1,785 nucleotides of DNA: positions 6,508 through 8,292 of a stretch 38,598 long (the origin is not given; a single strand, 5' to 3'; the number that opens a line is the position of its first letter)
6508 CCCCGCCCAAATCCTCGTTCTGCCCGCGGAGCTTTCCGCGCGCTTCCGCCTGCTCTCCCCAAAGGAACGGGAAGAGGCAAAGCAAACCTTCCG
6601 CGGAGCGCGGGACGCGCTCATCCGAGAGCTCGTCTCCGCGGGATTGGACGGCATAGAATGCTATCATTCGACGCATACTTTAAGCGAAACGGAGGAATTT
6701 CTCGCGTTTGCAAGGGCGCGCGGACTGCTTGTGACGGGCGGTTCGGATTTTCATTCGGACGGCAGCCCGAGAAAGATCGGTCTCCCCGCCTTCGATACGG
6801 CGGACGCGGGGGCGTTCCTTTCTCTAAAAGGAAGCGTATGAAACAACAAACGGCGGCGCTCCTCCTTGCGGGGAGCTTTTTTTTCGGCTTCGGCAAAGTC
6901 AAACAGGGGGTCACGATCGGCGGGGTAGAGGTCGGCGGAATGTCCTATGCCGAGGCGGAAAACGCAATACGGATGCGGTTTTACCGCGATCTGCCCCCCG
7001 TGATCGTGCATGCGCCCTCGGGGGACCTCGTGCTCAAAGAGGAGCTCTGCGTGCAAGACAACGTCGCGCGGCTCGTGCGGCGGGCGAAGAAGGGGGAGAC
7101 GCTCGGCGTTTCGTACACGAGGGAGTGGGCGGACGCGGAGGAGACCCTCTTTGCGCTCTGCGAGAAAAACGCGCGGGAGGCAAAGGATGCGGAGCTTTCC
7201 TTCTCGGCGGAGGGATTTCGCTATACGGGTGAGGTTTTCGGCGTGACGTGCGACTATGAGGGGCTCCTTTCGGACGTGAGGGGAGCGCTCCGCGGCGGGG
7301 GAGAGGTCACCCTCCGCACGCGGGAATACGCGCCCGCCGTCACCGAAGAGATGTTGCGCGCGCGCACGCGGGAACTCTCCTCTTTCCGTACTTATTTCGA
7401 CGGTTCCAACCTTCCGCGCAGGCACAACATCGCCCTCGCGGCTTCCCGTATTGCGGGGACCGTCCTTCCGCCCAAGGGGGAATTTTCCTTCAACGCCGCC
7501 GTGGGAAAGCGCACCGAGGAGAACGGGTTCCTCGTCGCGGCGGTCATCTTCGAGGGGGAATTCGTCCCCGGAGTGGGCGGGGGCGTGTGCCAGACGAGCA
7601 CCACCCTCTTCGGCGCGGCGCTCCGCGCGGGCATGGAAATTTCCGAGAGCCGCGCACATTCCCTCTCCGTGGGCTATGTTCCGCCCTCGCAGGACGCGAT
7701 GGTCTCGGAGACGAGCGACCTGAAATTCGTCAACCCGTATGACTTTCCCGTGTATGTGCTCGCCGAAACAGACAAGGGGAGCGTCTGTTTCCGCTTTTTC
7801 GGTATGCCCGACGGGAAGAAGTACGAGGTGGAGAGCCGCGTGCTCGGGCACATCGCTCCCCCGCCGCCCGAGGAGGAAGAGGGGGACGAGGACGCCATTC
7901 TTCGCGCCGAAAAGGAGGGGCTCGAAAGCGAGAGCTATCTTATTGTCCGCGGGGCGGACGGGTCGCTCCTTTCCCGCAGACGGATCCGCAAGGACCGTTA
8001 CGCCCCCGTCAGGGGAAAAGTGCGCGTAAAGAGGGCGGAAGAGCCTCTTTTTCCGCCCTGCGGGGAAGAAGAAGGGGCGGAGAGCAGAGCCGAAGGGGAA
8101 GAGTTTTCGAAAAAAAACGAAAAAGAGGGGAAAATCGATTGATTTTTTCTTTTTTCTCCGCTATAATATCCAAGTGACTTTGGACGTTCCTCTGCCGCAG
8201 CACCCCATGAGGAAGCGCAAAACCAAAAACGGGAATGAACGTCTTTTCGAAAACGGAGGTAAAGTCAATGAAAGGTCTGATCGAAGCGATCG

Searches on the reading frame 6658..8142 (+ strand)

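Call 23: search_protein_families(library=pfam, proteins=[window:6658-8142:+], max_evalue=0.00001)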
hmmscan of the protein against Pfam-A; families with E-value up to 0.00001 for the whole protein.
window:6658-8142:+ (494 aa): 1 family
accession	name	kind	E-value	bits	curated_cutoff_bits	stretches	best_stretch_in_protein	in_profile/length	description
PF04294.18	VanW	-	6e-43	145.9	27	1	254-380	2-129/130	VanW like protein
